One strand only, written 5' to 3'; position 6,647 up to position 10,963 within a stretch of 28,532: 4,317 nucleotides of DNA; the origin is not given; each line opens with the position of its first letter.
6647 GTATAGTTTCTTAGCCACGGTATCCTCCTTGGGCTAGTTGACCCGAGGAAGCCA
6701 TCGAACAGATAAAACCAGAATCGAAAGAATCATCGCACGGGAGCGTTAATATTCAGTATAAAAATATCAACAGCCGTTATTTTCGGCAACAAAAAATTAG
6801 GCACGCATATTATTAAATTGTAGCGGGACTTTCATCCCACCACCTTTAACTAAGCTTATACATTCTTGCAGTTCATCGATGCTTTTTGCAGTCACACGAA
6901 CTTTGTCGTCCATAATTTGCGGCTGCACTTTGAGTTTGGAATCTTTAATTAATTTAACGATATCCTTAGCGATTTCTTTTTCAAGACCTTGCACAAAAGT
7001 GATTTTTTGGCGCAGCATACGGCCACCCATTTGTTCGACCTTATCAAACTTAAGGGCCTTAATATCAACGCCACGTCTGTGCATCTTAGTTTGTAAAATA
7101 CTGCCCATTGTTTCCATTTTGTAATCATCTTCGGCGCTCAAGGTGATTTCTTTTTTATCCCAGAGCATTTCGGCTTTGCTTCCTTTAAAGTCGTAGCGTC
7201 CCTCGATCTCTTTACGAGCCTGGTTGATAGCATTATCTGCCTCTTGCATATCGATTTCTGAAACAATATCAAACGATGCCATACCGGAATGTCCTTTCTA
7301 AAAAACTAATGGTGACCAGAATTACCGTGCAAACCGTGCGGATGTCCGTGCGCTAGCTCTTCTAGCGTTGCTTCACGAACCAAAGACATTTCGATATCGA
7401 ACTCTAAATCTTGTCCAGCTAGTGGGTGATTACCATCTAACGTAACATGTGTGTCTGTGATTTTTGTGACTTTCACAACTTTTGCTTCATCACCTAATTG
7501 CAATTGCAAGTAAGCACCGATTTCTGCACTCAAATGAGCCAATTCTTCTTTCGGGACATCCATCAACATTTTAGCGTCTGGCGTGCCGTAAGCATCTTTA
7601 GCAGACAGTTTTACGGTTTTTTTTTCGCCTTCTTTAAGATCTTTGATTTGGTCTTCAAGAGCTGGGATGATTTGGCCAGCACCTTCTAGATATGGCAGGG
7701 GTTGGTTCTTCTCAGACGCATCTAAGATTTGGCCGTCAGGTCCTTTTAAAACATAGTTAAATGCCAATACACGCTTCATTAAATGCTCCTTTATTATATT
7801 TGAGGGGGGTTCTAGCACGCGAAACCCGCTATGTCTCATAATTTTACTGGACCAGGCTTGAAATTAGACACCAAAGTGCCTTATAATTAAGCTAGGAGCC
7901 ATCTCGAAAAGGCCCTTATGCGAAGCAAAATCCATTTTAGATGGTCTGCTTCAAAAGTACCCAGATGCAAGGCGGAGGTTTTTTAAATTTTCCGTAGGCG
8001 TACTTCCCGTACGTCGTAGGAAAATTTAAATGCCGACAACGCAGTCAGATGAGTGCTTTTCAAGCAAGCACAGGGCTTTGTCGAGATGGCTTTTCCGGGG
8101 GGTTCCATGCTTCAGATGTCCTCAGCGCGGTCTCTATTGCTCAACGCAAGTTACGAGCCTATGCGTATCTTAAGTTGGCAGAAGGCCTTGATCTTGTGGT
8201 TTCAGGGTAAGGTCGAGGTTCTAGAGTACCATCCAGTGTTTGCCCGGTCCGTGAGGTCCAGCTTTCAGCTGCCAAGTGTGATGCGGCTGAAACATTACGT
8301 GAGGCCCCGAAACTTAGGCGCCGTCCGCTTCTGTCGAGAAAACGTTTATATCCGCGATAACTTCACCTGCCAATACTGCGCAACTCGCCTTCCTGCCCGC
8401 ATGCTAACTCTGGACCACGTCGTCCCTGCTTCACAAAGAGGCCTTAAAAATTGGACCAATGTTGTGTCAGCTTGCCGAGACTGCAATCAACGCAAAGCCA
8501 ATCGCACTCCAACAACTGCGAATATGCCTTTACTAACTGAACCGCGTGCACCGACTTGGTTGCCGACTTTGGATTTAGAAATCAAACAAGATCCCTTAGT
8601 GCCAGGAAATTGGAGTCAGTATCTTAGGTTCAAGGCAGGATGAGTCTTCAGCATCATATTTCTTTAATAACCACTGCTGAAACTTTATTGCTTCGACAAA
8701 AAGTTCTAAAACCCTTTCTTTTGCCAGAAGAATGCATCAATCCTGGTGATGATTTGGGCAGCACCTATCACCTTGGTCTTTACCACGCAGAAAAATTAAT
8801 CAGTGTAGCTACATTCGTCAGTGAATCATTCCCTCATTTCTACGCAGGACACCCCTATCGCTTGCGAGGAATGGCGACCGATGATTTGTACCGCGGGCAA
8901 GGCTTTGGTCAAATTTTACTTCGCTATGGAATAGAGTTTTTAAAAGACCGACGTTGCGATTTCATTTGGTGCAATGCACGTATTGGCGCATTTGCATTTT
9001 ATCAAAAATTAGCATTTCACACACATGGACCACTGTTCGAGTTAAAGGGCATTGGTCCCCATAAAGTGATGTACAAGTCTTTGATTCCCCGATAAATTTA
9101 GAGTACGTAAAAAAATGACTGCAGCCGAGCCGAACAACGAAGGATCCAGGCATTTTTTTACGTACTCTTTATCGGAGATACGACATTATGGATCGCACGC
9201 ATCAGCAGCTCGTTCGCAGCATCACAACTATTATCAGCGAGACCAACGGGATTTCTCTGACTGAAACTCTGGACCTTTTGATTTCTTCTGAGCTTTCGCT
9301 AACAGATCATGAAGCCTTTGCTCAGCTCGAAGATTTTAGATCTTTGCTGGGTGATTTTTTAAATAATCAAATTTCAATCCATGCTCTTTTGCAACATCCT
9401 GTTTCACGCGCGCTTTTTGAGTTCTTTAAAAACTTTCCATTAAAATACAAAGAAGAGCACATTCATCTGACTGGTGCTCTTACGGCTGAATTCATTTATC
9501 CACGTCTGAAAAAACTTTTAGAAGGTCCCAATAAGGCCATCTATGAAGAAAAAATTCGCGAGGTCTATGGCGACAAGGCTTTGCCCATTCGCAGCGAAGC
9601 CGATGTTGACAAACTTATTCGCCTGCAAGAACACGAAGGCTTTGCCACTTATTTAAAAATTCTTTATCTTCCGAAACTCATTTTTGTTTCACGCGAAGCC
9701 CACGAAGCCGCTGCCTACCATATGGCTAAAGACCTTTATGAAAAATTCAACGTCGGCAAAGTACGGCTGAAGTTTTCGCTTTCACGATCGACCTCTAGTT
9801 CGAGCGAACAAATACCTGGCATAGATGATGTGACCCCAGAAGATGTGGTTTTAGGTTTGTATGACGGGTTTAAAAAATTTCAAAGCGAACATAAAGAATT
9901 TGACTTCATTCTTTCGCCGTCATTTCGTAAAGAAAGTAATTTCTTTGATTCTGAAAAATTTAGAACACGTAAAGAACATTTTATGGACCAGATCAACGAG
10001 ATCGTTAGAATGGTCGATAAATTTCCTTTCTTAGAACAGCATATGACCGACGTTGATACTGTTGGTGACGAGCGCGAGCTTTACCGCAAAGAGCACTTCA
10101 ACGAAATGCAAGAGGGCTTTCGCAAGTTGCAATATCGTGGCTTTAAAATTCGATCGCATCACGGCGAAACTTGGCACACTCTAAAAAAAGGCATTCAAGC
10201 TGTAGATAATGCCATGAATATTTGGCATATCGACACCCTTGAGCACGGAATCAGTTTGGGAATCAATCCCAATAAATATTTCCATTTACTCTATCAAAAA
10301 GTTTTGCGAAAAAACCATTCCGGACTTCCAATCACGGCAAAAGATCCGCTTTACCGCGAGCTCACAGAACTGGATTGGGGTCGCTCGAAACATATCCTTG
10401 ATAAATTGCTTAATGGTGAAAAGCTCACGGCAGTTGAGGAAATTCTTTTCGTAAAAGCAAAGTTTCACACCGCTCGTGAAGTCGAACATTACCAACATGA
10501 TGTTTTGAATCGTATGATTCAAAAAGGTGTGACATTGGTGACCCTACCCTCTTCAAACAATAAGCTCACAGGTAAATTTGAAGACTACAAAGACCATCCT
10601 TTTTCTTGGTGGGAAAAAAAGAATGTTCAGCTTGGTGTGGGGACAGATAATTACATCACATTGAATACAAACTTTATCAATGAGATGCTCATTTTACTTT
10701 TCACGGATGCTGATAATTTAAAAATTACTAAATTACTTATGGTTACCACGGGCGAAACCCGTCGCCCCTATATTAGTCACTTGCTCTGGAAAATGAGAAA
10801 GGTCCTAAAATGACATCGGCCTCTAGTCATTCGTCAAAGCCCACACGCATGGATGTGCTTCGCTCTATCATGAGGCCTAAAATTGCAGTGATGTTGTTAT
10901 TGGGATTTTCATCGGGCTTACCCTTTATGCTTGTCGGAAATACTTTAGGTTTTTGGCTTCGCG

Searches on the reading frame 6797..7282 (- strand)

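Call 9: search_protein_families(library=pfam, proteins=[window:6797-7282:-])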
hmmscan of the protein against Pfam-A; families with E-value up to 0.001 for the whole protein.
window:6797-7282:- (161 aa): 1 family
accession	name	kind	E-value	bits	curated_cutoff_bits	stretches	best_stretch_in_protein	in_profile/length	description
PF04461.18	DUF520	-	2.4e-62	210.2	23.2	1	3-160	2-161/161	Protein of unknown function (DUF520)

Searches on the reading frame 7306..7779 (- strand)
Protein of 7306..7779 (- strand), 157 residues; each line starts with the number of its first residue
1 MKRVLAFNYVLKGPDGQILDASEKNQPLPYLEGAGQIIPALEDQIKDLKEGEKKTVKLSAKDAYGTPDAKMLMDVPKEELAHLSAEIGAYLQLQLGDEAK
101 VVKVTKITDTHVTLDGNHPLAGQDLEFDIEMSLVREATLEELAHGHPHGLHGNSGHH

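Call 9: search_protein_families(library=pfam, proteins=[window:7306-7779:-])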
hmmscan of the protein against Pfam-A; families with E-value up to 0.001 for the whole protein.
window:7306-7779:- (157 aa): 1 family
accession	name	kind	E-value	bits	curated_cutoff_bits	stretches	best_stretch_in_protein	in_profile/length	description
PF00254.34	FKBP_C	-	9.6e-09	35.9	21.1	1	5-80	11-74/94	FKBP-type peptidyl-prolyl cis-trans isomerase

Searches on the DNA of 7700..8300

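Call 4: search_rna_families(source=window, start=7700, end=8300, threshold=evalue, max_evalue=10, show_alignments=3)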
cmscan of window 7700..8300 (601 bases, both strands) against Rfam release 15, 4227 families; matches with E-value up to 10: 2.
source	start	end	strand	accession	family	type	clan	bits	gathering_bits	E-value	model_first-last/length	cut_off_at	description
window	7833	7869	+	RF01164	SNORD107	Gene; snRNA; snoRNA; CD-box;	-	15.1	50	9.3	1-74/74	no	Small nucleolar RNA SNORD107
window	8165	8214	+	RF01762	whalefall-1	Gene; sRNA;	-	11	37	9.8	1-56/56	no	Whalefall-1 RNA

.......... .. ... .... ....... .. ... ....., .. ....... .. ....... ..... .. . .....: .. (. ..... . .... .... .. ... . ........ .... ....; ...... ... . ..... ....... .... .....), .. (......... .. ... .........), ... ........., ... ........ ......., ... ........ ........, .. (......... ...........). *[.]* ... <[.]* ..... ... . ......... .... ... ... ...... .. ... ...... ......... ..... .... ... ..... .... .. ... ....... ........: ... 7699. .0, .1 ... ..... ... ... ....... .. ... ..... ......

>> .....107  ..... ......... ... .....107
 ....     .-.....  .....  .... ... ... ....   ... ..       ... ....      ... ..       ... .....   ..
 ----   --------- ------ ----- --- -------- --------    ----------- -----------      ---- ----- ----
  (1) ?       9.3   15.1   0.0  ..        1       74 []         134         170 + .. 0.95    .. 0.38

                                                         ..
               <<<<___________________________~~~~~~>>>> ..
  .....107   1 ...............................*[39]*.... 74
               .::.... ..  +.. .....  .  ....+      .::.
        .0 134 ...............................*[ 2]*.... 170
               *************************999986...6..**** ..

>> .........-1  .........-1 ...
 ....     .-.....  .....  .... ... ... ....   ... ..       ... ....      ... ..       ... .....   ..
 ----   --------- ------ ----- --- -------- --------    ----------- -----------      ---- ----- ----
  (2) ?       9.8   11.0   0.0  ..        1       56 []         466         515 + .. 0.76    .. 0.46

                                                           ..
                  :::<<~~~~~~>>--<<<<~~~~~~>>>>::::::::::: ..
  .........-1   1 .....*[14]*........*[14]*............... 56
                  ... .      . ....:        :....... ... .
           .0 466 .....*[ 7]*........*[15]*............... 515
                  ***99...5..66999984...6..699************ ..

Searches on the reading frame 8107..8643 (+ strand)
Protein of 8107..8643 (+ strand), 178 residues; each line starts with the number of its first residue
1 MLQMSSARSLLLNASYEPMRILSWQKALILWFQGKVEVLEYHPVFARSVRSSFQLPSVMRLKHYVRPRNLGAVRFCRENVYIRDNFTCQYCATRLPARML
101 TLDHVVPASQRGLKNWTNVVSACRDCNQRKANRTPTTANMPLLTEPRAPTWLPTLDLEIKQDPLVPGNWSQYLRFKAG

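Call 9: search_protein_families(library=pfam, proteins=[window:8107-8643:+])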
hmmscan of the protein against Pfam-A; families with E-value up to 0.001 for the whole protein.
window:8107-8643:+ (178 aa): 3 families
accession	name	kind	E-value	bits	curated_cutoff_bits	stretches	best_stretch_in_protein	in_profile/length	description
PF14279.12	HNH_5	-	1.3e-11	44.7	27.5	1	88-141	1-54/56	HNH endonuclease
PF01844.29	HNH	-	3.5e-11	43.5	21.4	1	88-133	1-47/47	HNH endonuclease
PF13395.12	HNH_4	-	1.6e-05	25.2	22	1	88-135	1-53/54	HNH endonuclease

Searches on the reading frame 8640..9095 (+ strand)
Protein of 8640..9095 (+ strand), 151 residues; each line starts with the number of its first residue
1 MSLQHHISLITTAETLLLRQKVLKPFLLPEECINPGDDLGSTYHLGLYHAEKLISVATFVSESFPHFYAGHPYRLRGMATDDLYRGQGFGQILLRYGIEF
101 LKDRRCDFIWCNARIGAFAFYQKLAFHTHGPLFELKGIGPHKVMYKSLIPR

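Call 9: search_protein_families(library=pfam, proteins=[window:8640-9095:+])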
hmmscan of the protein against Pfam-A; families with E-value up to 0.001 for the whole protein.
window:8640-9095:+ (151 aa): 3 families
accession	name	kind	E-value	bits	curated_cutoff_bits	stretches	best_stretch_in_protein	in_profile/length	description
PF00583.31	Acetyltransf_1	-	2.9e-09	37.7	20.7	1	43-126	35-116/116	Acetyltransferase (GNAT) family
PF13673.13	Acetyltransf_10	-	1.1e-06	29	23.6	1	40-138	29-119/128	Acetyltransferase (GNAT) domain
PF13508.13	Acetyltransf_7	-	5.8e-06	27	27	1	73-127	30-83/84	Acetyltransferase (GNAT) domain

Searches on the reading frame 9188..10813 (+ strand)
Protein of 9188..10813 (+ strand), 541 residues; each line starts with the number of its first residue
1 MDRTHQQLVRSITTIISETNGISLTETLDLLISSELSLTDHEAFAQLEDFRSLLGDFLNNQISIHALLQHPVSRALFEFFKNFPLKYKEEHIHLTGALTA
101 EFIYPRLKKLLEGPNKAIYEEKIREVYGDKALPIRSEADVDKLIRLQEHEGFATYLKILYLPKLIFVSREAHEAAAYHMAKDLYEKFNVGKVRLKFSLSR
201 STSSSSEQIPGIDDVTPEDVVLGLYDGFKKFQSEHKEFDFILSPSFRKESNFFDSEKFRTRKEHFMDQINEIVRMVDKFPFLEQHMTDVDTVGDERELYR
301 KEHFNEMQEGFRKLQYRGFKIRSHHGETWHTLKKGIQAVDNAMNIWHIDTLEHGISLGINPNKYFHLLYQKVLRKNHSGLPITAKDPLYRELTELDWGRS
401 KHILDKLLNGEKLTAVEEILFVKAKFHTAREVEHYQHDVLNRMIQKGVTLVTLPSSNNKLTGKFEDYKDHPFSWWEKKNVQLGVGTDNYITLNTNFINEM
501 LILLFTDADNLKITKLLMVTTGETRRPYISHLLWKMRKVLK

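Call 9: search_protein_families(library=pfam, proteins=[window:9188-10813:+])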
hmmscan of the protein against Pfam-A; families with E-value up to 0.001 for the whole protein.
window:9188-10813:+ (541 aa): 1 family
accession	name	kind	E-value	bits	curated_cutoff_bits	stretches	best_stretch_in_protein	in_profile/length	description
PF00962.28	A_deaminase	-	1.4e-11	44.5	27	1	129-357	27-222/330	Adenosine deaminase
